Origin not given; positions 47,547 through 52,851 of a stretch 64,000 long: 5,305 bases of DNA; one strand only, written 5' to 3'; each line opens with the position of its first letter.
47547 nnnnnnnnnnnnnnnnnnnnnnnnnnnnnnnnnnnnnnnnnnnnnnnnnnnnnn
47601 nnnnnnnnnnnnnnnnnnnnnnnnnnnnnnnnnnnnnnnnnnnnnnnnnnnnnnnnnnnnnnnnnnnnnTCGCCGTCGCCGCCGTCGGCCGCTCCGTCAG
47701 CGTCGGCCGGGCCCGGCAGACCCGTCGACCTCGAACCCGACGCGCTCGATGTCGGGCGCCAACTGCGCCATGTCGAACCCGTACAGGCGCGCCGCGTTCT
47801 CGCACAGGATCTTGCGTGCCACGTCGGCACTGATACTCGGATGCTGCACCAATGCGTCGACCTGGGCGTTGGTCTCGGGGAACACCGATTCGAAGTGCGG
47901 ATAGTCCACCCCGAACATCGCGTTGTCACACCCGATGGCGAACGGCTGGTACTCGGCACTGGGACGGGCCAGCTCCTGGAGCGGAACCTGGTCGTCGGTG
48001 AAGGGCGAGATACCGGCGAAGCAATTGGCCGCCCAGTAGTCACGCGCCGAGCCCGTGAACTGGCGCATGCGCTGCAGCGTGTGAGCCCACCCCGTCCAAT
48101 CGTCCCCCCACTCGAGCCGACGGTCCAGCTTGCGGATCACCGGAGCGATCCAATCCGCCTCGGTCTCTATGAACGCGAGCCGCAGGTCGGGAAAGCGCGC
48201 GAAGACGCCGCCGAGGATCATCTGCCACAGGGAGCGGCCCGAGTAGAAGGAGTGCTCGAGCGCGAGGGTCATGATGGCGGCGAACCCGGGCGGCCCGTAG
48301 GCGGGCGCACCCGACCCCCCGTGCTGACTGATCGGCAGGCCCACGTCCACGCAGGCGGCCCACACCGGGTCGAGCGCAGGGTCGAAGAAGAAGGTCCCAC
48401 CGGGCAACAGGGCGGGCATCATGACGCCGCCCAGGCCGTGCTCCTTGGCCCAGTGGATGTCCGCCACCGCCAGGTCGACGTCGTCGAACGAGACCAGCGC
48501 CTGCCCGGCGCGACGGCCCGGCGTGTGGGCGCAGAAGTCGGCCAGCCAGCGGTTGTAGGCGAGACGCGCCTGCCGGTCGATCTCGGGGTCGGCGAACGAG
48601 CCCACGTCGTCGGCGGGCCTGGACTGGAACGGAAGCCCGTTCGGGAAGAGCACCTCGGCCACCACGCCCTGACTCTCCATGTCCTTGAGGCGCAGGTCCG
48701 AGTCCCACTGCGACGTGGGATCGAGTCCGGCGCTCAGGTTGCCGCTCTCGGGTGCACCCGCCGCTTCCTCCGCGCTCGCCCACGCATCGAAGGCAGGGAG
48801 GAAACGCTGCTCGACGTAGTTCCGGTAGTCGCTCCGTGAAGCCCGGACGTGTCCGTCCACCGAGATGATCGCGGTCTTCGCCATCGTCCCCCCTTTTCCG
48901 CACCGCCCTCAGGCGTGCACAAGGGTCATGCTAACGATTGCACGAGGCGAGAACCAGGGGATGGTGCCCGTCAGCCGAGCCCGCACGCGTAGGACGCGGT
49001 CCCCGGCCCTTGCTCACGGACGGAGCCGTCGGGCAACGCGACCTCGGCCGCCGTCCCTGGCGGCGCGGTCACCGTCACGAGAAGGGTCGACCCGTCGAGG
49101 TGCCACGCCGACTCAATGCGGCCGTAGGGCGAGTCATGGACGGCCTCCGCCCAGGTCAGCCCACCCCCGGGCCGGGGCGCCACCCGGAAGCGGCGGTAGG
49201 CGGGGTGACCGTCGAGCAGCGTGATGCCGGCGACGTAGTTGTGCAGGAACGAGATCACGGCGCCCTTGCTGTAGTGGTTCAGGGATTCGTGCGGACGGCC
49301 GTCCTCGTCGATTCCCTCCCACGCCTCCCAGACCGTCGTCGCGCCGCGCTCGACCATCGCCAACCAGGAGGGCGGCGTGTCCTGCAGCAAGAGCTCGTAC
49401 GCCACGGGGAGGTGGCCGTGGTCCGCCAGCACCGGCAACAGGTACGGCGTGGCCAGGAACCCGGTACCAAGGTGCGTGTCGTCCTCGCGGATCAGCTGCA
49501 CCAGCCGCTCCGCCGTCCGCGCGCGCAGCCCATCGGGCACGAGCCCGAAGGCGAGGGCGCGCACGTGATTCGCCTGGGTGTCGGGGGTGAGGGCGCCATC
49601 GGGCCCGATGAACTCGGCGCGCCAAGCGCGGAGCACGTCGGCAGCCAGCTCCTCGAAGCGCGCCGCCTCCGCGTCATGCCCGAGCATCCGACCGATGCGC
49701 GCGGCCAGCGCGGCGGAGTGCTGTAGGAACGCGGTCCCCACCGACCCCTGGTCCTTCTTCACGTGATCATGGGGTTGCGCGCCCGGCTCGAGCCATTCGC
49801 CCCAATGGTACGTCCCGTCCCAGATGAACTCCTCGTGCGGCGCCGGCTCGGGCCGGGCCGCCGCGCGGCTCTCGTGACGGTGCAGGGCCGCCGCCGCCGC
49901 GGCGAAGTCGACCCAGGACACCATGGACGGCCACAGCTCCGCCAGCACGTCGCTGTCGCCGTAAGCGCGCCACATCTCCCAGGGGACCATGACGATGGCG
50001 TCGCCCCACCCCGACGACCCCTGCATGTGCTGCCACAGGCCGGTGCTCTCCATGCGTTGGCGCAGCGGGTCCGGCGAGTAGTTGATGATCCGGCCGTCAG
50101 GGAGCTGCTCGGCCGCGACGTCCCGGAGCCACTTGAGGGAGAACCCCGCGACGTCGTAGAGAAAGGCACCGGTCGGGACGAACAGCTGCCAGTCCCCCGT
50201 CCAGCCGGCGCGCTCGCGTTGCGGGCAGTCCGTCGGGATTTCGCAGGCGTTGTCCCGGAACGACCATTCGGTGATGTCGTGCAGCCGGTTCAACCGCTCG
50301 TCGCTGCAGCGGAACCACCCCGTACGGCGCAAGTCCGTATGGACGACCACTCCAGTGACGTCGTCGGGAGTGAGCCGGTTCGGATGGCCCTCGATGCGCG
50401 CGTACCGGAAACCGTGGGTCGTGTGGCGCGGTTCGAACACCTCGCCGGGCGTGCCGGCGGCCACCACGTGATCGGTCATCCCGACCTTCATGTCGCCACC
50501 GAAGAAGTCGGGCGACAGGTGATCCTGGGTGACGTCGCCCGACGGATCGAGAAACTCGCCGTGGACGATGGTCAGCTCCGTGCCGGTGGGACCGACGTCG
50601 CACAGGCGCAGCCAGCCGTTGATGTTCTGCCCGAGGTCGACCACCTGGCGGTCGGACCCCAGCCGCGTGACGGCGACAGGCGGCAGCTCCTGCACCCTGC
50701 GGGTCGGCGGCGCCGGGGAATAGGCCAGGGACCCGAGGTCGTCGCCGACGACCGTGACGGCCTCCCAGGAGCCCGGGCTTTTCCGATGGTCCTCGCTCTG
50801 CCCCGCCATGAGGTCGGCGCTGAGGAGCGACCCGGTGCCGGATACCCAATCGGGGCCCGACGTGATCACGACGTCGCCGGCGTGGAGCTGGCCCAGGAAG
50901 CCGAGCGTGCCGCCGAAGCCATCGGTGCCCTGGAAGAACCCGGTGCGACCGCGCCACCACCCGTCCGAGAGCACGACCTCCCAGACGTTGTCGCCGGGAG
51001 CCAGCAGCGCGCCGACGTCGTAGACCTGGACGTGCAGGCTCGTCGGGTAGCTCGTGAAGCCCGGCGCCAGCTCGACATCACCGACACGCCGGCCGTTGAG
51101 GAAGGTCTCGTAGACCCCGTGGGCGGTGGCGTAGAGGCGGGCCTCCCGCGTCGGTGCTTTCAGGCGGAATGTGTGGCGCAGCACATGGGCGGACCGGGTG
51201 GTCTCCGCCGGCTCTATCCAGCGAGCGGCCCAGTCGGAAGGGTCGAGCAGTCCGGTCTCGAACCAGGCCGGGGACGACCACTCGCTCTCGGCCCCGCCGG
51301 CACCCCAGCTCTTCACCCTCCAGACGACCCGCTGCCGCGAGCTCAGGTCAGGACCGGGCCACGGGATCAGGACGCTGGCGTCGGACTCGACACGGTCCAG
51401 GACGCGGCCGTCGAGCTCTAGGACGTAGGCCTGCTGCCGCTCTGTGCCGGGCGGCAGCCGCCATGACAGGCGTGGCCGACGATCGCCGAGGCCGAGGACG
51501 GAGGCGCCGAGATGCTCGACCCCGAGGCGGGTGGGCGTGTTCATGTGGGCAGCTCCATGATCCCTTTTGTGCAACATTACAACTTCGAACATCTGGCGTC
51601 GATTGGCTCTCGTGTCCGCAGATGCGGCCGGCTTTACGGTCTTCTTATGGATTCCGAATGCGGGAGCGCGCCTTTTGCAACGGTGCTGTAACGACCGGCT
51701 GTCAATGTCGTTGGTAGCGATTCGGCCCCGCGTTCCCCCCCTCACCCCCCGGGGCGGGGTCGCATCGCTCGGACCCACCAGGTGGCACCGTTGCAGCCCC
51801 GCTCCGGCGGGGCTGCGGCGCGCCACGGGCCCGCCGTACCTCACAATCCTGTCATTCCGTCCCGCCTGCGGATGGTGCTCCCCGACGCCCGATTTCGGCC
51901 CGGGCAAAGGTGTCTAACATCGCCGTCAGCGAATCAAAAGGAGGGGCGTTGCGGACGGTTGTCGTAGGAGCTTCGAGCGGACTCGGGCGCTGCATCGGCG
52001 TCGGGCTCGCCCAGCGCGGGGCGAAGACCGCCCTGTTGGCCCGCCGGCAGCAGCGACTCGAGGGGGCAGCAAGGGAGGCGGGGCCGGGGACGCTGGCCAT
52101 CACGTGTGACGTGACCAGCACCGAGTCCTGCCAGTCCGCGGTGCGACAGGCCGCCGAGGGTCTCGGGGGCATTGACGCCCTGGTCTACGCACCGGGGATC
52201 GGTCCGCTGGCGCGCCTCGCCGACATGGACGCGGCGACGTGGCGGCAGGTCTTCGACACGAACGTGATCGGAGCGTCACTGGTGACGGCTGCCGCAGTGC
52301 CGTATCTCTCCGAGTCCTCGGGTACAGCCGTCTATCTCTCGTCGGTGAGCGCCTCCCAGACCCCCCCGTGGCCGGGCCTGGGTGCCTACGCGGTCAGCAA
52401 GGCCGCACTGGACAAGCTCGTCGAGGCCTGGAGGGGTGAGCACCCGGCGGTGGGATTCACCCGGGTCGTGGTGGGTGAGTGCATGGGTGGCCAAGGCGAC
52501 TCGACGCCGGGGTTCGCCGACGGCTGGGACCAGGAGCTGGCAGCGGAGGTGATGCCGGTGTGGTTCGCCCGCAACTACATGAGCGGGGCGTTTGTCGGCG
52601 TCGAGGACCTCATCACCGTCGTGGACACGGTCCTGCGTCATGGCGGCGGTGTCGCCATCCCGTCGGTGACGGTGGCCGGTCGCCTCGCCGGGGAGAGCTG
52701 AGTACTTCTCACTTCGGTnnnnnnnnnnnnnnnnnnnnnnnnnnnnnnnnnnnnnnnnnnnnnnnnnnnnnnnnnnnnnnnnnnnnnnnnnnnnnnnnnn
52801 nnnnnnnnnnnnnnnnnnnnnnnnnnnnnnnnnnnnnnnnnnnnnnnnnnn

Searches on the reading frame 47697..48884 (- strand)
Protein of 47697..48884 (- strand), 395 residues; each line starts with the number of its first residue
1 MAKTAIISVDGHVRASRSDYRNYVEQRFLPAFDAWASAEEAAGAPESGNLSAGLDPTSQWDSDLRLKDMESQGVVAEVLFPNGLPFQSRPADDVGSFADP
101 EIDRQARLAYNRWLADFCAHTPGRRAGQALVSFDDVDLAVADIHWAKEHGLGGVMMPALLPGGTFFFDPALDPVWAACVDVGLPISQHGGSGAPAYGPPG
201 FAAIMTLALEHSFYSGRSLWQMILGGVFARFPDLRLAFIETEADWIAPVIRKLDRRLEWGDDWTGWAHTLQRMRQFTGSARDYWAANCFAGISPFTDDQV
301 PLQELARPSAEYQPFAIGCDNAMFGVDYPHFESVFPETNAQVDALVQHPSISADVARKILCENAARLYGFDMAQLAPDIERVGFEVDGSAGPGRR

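Call 23: search_protein_families(library=pfam, proteins=[window:47697-48884:-])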
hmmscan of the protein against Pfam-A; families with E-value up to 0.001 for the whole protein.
window:47697-48884:- (395 aa): 1 family
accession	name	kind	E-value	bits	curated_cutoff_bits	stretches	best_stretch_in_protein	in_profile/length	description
PF04909.20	Amidohydro_2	-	8.8e-23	81.9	26.4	1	79-370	34-289/289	Amidohydrolase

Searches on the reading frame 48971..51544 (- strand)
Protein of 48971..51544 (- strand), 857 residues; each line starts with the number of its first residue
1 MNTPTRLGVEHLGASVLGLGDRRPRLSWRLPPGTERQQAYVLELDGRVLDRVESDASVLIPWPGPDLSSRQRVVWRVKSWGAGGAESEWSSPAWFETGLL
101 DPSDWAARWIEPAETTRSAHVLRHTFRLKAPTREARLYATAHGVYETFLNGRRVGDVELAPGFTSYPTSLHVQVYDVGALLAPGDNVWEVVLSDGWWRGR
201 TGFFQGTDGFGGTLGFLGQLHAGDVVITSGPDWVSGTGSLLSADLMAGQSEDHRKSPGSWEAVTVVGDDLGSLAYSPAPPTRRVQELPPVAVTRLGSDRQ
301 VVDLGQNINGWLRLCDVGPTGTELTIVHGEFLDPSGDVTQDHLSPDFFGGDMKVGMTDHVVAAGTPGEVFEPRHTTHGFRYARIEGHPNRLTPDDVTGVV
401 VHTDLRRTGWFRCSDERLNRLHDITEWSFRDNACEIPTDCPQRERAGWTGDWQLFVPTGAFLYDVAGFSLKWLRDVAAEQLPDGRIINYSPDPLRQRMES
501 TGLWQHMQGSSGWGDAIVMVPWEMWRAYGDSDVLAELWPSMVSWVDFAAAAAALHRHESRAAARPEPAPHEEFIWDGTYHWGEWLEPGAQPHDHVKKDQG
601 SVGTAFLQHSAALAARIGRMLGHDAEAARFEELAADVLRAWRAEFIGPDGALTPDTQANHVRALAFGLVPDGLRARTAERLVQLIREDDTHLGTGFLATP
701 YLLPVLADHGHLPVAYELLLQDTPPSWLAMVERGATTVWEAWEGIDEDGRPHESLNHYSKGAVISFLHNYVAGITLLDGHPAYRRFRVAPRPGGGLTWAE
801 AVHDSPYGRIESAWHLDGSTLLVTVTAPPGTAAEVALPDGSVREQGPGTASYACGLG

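Call 23: search_protein_families(library=pfam, proteins=[window:48971-51544:-])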
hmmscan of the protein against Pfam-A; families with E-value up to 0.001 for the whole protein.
window:48971-51544:- (857 aa): 5 families
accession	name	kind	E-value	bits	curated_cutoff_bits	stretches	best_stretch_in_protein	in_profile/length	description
PF17389.8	Bac_rhamnosid6H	-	7.3e-99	331.7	24.5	1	406-771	1-339/339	Bacterial alpha-L-rhamnosidase 6 hairpin glycosidase domain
PF08531.16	Bac_rhamnosid_N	-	8.8e-30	104.2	25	1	133-280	4-157/172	Alpha-L-rhamnosidase N-terminal domain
PF25788.1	Ig_Rha78A_N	-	1e-25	90.5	27.4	1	4-101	1-105/105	Rha78A-like, N-terminal immunoglobulin domain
PF05592.18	Bac_rhamnosid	-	2.2e-21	76.1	22.2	1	294-402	2-102/102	Bacterial alpha-L-rhamnosidase concanavalin-like domain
PF17390.7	Bac_rhamnosid_C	-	2.2e-20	72.7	22.1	1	778-844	4-70/78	Bacterial alpha-L-rhamnosidase C-terminal domain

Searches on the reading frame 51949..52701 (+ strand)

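Call 29: search_protein_families(library=pfam, proteins=[window:51949-52701:+])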
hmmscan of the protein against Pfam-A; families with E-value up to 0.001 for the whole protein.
window:51949-52701:+ (250 aa): 4 families
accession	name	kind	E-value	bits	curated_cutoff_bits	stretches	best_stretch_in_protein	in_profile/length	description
PF00106.31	adh_short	-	1.8e-33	116.1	26.6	1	4-169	4-171/195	short chain dehydrogenase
PF13561.12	adh_short_C2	-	6.6e-27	95.1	27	1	7-159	1-155/236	Enoyl-(Acyl carrier protein) reductase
PF08659.16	KR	-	3.5e-14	53.6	22.6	1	4-164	4-166/180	KR domain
PF01370.27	Epimerase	-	2.2e-05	24.4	20.9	1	4-182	2-176/240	NAD dependent epimerase/dehydratase family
